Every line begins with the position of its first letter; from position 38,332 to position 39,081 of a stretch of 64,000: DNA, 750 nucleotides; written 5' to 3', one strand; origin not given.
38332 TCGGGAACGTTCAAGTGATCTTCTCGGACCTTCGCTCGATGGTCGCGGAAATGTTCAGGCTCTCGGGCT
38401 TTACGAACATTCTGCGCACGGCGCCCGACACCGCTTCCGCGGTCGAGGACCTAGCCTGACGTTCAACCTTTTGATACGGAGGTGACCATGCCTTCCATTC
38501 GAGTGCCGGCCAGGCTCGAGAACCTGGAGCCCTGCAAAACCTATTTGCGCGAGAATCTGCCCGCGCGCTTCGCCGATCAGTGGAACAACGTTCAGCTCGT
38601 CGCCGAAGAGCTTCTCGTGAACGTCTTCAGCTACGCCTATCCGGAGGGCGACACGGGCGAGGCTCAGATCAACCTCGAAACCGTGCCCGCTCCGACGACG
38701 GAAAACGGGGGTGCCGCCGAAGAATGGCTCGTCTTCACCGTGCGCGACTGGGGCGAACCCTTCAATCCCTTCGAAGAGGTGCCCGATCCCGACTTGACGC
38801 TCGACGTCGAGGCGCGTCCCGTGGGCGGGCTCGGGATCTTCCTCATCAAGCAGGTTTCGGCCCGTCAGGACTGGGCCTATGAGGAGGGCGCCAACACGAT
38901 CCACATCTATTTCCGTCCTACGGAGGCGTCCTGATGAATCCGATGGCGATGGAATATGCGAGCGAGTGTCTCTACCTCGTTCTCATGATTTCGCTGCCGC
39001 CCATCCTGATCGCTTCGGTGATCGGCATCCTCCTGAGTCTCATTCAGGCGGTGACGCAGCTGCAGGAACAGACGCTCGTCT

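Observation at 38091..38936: Partner-switching pair (STAS protein plus RsbW-type kinase) spliced between sctR and sctS of the export-apparatus operon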

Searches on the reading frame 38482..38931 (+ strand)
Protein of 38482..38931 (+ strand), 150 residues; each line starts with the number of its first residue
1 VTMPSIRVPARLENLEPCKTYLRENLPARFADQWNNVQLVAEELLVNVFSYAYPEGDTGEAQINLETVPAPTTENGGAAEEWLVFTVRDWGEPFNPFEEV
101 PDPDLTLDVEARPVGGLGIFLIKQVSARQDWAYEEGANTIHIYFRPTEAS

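Call 3: search_protein_families(library=pfam, proteins=[window:38482-38931:+], max_evalue=0.01)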
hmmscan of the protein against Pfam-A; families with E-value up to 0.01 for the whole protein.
window:38482-38931:+ (150 aa): 1 family
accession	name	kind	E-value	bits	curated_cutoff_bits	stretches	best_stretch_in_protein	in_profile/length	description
PF13581.12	HATPase_c_2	-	8.2e-17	61.8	27.4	1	9-142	2-125/127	Histidine kinase-like ATPase domain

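Call 12: find_homologous_proteins(query=window:38482-38931:+, max_evalue=0.001)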
Query window:38482-38931:+ (150 aa): 216 proteins with E <= 0.001 among 239 candidates; the best 120 are listed.
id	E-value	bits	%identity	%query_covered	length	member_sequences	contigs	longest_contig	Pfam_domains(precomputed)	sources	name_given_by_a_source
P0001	8.1e-94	329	99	99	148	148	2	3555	PF13581.13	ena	-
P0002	2.0e-87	309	92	99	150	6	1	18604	PF13581.13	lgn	-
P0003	1.2e-64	235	99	70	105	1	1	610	PF13581.13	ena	-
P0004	1.3e-53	199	66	99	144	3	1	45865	PF13581.13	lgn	-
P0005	4.1e-51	191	66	95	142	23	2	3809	PF13581.13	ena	-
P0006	2.3e-49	185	64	97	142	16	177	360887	PF13581.13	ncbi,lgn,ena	-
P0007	8.7e-49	183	63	97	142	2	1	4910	PF13581.13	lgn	-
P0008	2.3e-47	179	61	99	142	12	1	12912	PF13581.13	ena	-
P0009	2.6e-47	178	60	99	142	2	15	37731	PF13581.13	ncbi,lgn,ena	-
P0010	3.3e-47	178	61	97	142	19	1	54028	PF13581.13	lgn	-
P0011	3.6e-47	178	63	95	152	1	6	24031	PF13581.13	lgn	-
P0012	5.9e-47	177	60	99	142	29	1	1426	PF13581.13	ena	-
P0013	7.4e-47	177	62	97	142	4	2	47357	PF13581.13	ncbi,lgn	-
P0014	9.8e-47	177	61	97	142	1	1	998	PF13581.13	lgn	-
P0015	1.9e-46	176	63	95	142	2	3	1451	PF13581.13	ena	-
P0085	5.6e-39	151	57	95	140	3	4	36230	PF13581.13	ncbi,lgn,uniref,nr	ncbi:ATP-binding protein [uncultured Mailhella sp.]|uniref:ATP-binding protein n=1 Tax=uncultured Ma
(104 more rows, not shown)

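Call 14: find_encoding_contigs(protein=P0006, flank=6000, max_places=3)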
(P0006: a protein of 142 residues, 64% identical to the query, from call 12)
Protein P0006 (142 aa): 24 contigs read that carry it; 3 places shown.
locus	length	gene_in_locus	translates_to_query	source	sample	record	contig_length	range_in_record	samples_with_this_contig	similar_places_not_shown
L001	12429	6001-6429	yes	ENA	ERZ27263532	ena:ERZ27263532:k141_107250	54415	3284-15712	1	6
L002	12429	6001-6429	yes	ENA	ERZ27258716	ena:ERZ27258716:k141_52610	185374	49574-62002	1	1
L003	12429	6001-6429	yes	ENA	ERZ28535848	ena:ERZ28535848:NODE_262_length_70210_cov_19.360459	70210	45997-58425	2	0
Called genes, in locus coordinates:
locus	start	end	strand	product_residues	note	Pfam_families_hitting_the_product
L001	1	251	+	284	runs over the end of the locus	-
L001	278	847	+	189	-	PF06188:HrpE (weak), PF06635:T3SS_SCTL, PF02108:FliH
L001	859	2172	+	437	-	PF02874:ATP-synt_ab_N, PF00006:ATP-synt_ab, PF18269:T3SS_ATPase_C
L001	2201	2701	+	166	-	PF07321:YscO, PF16789:YscO-like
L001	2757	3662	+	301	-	PF09483:HpaP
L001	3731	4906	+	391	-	PF01052:FliMN_C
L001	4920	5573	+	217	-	PF00813:FliP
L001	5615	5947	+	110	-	PF01740:STAS, PF13466:STAS_2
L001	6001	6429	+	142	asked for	PF13581:HATPase_c_2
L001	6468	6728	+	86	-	PF01313:Bac_export_3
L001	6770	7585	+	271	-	PF01311:Bac_export_1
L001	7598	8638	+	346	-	PF01312:Bac_export_2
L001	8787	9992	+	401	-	PF03976:PPK2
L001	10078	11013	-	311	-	-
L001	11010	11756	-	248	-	PF01969:Ni_insertion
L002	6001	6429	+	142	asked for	PF13581:HATPase_c_2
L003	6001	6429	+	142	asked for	PF13581:HATPase_c_2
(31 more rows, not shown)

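Call 15: find_encoding_contigs(protein=P0085, flank=6000, max_places=2)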
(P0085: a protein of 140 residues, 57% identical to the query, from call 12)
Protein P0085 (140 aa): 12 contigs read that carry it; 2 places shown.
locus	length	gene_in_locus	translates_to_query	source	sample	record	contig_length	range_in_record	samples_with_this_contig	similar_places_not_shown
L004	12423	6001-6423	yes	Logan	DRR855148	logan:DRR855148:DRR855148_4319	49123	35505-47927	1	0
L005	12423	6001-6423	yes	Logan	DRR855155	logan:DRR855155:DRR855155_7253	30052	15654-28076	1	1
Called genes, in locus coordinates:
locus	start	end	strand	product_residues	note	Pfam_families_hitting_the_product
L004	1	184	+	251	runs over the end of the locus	PF01514:YscJ_FliF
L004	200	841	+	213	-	-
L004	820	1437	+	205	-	PF06635:T3SS_SCTL, PF02108:FliH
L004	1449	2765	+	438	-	PF02874:ATP-synt_ab_N, PF00006:ATP-synt_ab, PF18269:T3SS_ATPase_C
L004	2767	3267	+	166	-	PF07321:YscO, PF16789:YscO-like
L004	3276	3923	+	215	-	PF02120:Flg_hook (weak)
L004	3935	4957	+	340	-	PF01052:FliMN_C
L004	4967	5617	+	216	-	PF00813:FliP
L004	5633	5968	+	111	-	PF01740:STAS, PF13466:STAS_2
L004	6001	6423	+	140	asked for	PF13581:HATPase_c_2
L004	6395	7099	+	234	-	PF01464:SLT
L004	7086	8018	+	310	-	-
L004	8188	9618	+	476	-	PF02934:GatB_N, PF02637:GatB_Yqey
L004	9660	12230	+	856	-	PF00912:Transgly, PF17092:PCB_OB, PF00905:Transpeptidase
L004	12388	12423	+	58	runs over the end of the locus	-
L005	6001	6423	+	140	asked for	PF13581:HATPase_c_2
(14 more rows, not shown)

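Call 16: search_protein_families(library=ncbifam, proteins=[window:38482-38931:+], max_evalue=0.001)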
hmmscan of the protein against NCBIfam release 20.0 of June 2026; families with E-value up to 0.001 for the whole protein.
window:38482-38931:+ (150 aa): 0 families

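Call 21: find_related_loci(query=A1, collection=genome_contigs, flank=10000)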
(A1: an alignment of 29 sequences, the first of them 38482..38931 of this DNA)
Query A1 (150 aa) in genome_contigs; peptide patterns used: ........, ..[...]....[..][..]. (x = any residue, [..] = any of these).
599 stretches matched a pattern (row limit reached: there are more); 581 encode a relative of the query (tblastn E <= 1e-3); the best 80 are kept; 80 distinct loci.
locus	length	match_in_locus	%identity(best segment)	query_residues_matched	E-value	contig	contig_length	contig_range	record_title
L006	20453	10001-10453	92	1-150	6e-91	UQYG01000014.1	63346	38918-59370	uncultured Sutterella sp. isolate UMGS757 genome assembly, contig: NODE_237_length_63346_cov_9.018281, whole genome shot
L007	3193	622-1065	93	2-150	2e-91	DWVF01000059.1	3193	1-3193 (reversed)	MAG TPA_asm: Candidatus Sutterella merdavium isolate ChiGjej6B6-11950 ChiGjej6B6M5__C60587_L3193_SAMN08009849, whole gen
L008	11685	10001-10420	62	1-147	1e-54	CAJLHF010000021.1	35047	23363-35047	MAG TPA_asm: uncultured Sutterella sp. isolate ERR1600560-bin.15 genome assembly, contig: NODE_1007_length_35047_cov_11.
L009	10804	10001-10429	61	1-150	6e-53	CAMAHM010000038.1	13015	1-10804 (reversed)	MAG: uncultured Sutterella sp. isolate SRR5665903_bin.150_metaWRAP_v1.3_MAG genome assembly, contig: ERZ11448883.8880, w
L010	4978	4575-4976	61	1-141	1e-51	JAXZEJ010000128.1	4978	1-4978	MAG: bacterium isolate P055-63 NODE_8696_length_4978_cov_5.710949, whole genome shotgun sequence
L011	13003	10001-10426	59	2-150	4e-51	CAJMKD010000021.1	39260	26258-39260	MAG TPA_asm: uncultured Sutterella sp. isolate SRR5558281-bin.16 genome assembly, contig: NODE_437_length_39260_cov_4.07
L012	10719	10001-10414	58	3-147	1e-48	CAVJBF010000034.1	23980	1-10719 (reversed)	Acutalibacteraceae bacterium isolate G02654-L1_cleanbin_000003 genome assembly, contig: Spades_G02654-L1_contig_315, who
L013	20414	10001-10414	58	3-147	1e-47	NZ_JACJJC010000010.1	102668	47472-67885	Sutterella massiliensis strain An829 An829_NODE_10_length_102668_cov_68.4803, whole genome shotgun sequence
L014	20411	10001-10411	53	1-144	2e-47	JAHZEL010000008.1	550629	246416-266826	MAG: Desulfovibrionaceae bacterium isolate HRGM_Genome_2694 HRGM_Genome_2694_8, whole genome shotgun sequence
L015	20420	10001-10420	54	1-147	1e-46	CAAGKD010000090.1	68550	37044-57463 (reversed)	MAG TPA_asm: uncultured Sutterella sp., isolate HGM19491, WGS project CAAGKD010000000 data, contig: SRS476296_41_k119_91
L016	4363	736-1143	55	2-144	1e-46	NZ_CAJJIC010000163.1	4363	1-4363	MAG: uncultured Mailhella sp. isolate ERR1600755-bin.3, whole genome shotgun sequence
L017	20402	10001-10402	54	3-144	2e-46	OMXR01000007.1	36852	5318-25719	uncultured Sutterella sp. isolate RUG068 genome assembly, contig: scaffold_346, whole genome shotgun sequence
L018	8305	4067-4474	51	2-144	1e-41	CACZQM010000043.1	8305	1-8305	MAG: uncultured Desulfovibrio sp. isolate RUG12860 genome assembly, contig: RUG12860_asm_43, whole genome shotgun sequen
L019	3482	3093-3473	51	3-136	8e-40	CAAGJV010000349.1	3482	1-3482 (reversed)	MAG TPA_asm: Desulfovibrionaceae bacterium, isolate HGM08663, WGS project CAAGJV010000000 data, contig: SRS476292_37_k11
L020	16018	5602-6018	45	1-144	4e-38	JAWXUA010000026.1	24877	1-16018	MAG: Pseudomonadota bacterium isolate FM_37_G117_V NODE_1059_length_24878_cov_4.375611, whole genome shotgun sequence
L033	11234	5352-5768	36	3-144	2e-24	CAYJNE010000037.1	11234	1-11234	MAG TPA_asm: uncultured Desulfovibrionaceae bacterium isolate ERP123703_co5_61 genome assembly, contig: NODE_3475_length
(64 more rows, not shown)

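Call 40: search_solved_structures(query=window:38488-38931:+, max_evalue=1, show_alignments=2)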
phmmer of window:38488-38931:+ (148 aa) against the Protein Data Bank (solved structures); distinct sequences matched with E-value up to 1: 0.

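Call 42: search_solved_structures(query=A1, max_evalue=1, show_alignments=3)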
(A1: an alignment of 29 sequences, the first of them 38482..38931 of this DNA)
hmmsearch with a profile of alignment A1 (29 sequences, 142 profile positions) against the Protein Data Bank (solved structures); distinct sequences matched with E-value up to 1: 1.
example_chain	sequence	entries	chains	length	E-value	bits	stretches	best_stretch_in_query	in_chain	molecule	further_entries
6m36_A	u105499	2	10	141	0.0083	19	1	28-122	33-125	Serine-protein kinase RsbW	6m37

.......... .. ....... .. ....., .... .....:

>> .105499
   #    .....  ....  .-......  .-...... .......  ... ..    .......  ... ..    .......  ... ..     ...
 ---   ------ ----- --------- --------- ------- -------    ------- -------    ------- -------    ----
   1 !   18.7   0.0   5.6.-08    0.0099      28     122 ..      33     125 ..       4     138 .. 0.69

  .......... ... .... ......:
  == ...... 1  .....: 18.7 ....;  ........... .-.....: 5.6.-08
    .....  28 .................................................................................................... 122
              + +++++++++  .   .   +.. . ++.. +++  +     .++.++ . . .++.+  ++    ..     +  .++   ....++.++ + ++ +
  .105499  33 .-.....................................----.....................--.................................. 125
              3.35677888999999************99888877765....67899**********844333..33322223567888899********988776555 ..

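Call 48: search_protein_families(library=pfam, proteins=[L033:1052-2122:+, L033:2127-2489:+, L033:2493-2894:+, L033:2916-3263:+, L033:3145-5316:+, L033:5352-5774:+, L033:5912-9250:-, L033:132-1052:+], max_evalue=0.001)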
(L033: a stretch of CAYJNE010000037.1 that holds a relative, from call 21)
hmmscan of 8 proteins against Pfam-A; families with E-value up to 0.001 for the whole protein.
L033:1052-2122:+ (357 aa): 2 families
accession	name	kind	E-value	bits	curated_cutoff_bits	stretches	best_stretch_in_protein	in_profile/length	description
PF07201.16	HrpJ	-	1.3e-14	55.2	25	1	94-203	47-166/166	HrpJ-like domain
PF09059.15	TyeA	-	4.3e-13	49.6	21.1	1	304-354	31-81/81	TyeA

L033:2127-2489:+ (121 aa): 0 families

L033:2493-2894:+ (134 aa): 1 family
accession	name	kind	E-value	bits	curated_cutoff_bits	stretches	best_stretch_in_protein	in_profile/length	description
PF09474.15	Type_III_YscX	-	3.9e-08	34.1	25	1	8-133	1-119/119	Type III secretion system YscX (type_III_YscX)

L033:2916-3263:+ (116 aa): 5 families
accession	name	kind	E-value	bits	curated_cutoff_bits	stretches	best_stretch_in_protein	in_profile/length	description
PF12895.13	ANAPC3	-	8e-07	29.7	27.2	1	7-65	20-77/82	Anaphase-promoting complex, cyclosome, subunit 3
PF14559.12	TPR_19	-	1.7e-05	25.5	25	0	11-49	26-64/68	Tetratricopeptide repeat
PF13428.12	TPR_14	-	0.00013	22.8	23.5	0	13-50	4-41/44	Tetratricopeptide repeat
PF07719.23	TPR_2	-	0.00079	19.8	27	0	13-41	4-32/34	Tetratricopeptide repeat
PF13424.12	TPR_12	-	0.00081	20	30.1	0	50-108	9-73/77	Tetratricopeptide repeat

L033:3145-5316:+ (724 aa): 1 family
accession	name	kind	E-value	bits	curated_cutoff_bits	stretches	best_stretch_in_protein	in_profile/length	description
PF00771.25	FHIPEP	-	5.8e-231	769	29.1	1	55-714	1-656/657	FHIPEP family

L033:5352-5774:+ (141 aa): 1 family
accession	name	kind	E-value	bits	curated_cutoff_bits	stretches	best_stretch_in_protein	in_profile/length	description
PF13581.12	HATPase_c_2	-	4.4e-13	49.8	27.4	1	33-137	30-125/127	Histidine kinase-like ATPase domain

L033:5912-9250:- (1112 aa): 8 families
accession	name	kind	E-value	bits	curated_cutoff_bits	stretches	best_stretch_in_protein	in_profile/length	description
PF02518.31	HATPase_c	-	1e-27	97.2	26.4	1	848-960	1-106/111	Histidine kinase-, DNA gyrase B-, and HSP90-like ATPase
PF00072.30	Response_reg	-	1.1e-26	93.6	30.2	1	993-1104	1-110/111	Response regulator receiver domain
PF00512.31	HisKA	-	9.4e-21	74.1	26.9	1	736-801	1-66/66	His Kinase A (phospho-acceptor) domain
PF13426.13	PAS_9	-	5.5e-14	52.7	27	1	354-450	3-103/103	PAS domain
PF00989.32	PAS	-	5.9e-12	46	22.6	1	467-575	6-112/113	PAS fold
PF13188.13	PAS_8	-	1e-11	44.7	21.8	1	344-401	3-58/65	PAS domain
PF00497.25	SBP_bac_3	-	1.6e-09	38.1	26.4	1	74-283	1-125/132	Bacterial extracellular solute-binding proteins, family 3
PF08448.16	PAS_4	-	1e-05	26.1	23.1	0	597-708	1-107/110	PAS fold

L033:132-1052:+ (307 aa): 1 family
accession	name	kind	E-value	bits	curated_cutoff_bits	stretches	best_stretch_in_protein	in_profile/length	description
PF01312.24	Bac_export_2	-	1.5e-88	297.7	24.4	1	25-298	62-335/335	FlhB HrpN YscU SpaS Family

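Call 49: predict_structure(alignment_id=A1)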
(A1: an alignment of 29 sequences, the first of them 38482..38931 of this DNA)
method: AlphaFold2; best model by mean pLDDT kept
length: 150 residues; sequences in the alignment: 29
mean_pLDDT: 87.9   pTM: 0.83
mean pLDDT of the five models: 87.9, 87.2, 86.8, 86.2, 85.4
residues with pLDDT >= 90: 91; 70-90: 47; 50-70: 11; < 50: 1
segments of 3 or more residues with pLDDT < 50: none
pLDDT, mean of each block of 10 residues (from residue 1): 83 89 95 96 86 80 95 71 95 91 82 81 96 95 84
secondary structure, 60 per line:
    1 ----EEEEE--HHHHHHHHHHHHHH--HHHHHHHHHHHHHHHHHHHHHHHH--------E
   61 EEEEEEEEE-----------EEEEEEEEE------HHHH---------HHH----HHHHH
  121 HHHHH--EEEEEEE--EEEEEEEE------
elements in order: E5-9 H12-25 H28-51 E60-69 E81-89 H96-99 H116-125 E128-134 E137-144

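Call 52: fold_search(model_id=the predicted structure, library=pdb)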
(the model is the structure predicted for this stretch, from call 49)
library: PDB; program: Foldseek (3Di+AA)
matches with E <= 10: 342; with E <= 0.001: 16
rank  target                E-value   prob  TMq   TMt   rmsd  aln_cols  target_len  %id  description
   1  1til_E                3.1e-06  1.00  0.65  0.69   5.8       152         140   18  Crystal Structures of the ADP and ATP bound forms of the Bacillus Anti-sigma factor SpoIIAB in complex with the Anti-a (released 2004-06-15)
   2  1tid_A                3.2e-06  1.00  0.57  0.62   6.2       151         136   18  Crystal Structures of the ADP and ATP bound forms of the Bacillus Anti-sigma factor SpoIIAB in complex with the Anti-a (released 2004-06-15)
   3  1l0o_A                4.7e-06  1.00  0.61  0.65   6.1       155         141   18  Crystal Structure of the Bacillus stearothermophilus Anti-Sigma Factor SpoIIAB with the Sporulation Sigma Factor Sigma (released 2002-04-03)
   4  1tid_C                4.7e-06  1.00  0.58  0.64   6.1       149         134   19  Crystal Structures of the ADP and ATP bound forms of the Bacillus Anti-sigma factor SpoIIAB in complex with the Anti-a (released 2004-06-15)
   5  6m37_A                5.6e-06  1.00  0.56  0.72   5.1       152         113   18  The crystal structure of B. subtilis RsbV/RsbW complex in the hexagonal crystal form (released 2020-07-15)
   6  1th8_A                7.5e-06  1.00  0.53  0.59   6.9       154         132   18  Crystal Structures of the ADP and ATP bound forms of the Bacillus Anti-sigma factor SpoIIAB in complex with the Anti-a (released 2004-06-15)
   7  6m37_C                1.5e-05  1.00  0.56  0.70   5.1       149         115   18  The crystal structure of B. subtilis RsbV/RsbW complex in the hexagonal crystal form (released 2020-07-15)
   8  8jzt_B                7.8e-05  1.00  0.51  0.57   5.0       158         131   13  The sigF and anti-sigma factor complex (released 2024-10-16)
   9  8jzt_D                8.3e-05  1.00  0.51  0.57   5.2       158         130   14  The sigF and anti-sigma factor complex (released 2024-10-16)
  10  6m36_I                1.3e-04  1.00  0.52  0.72   5.0       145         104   14  The crystal structure of B. subtilis RsbV/RsbW complex in the monoclinic crystal form (released 2020-07-15)
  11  6m36_C                1.3e-04  1.00  0.51  0.70   5.4       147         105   16  The crystal structure of B. subtilis RsbV/RsbW complex in the monoclinic crystal form (released 2020-07-15)
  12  1thn_A                1.4e-04  1.00  0.57  0.62   6.4       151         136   17  Crystal Structures of the ADP and ATP bound forms of the Bacillus Anti-sigma factor SpoIIAB in complex with the Anti-a (released 2004-06-15)
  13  8ih8_C                4.2e-04  1.00  0.50  0.56   5.1       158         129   13  anti-sigmaF factor and Anti-sigmaF factor antagonist complex(usfx-RsfB) (released 2024-02-28)
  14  6dk8_A                5.0e-04  1.00  0.44  0.32  11.6       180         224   15  RetS kinase region without cobalt (released 2019-03-20)
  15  1r62                  7.1e-04  1.00  0.49  0.53  10.8       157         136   16  Crystal structure of the C-terminal Domain of the Two-Component System Transmitter Protein NRII (NtrB) (released 2004-06-15)
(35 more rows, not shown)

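Call 55: search_dna_similar(query=window:38488-38931:+, collection=plasmids, mode=protein, max_evalue=0.001, max_rows=25)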
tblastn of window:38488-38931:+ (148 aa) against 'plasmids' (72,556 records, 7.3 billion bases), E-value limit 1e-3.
Records with a match: 10; places in all: 10; records where one place covers at least 80% of the query: 9.
Best place of each record, by identity: <60% 10.
By first word of the organism name: Nitratidesulfovibrio 4; Streptomyces 1; Aureimonas 1; Nostoc 1; Runella 1; Flammeovirga 1; Candidatus 1.
By predicted mobility (MOB-suite, as given by PLSDB): non-mobilizable 10.
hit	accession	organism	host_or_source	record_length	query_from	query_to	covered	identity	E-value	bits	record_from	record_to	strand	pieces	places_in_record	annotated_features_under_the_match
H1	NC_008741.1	Nitratidesulfovibrio vulgaris DP4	-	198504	1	142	96%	43.4%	2e-30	121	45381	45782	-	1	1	ATP-binding protein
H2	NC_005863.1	Nitratidesulfovibrio vulgaris str. Hildenborough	-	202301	1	142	96%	43.4%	2e-30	121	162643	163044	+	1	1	ATP-binding protein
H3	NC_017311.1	Nitratidesulfovibrio vulgaris RCH1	-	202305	1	142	96%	43.4%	2e-30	121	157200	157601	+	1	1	ATP-binding protein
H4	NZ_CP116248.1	Nitratidesulfovibrio vulgaris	swine finishing facility waste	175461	1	142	96%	43.4%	1e-29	119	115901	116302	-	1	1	ATP-binding protein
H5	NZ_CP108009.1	Streptomyces sp. NBC_00334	-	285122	2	143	96%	28.2%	1e-3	45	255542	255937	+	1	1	ATP-binding protein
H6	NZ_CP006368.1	Aureimonas sp. AU20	-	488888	18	143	85%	31.0%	4e-8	58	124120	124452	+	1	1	ATP-binding protein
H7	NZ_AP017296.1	Nostoc sp. NIES-3756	-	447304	2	136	91%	27.3%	7e-6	51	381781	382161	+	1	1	ATP-binding protein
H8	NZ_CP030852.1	Runella rosea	Whole organism,fresh water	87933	7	136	88%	28.1%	9e-5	48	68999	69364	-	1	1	ATP-binding protein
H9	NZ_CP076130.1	Flammeovirga kamogawensis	single bacterial isolate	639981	17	136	81%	29.2%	1e-5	51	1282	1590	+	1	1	SpoIIE family protein phosphatase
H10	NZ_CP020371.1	Candidatus Thiodictyon syntrophicum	meromictic lake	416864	36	142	72%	30.8%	8e-11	66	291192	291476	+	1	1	ATP-binding protein | SpoIIE family protein phosphatase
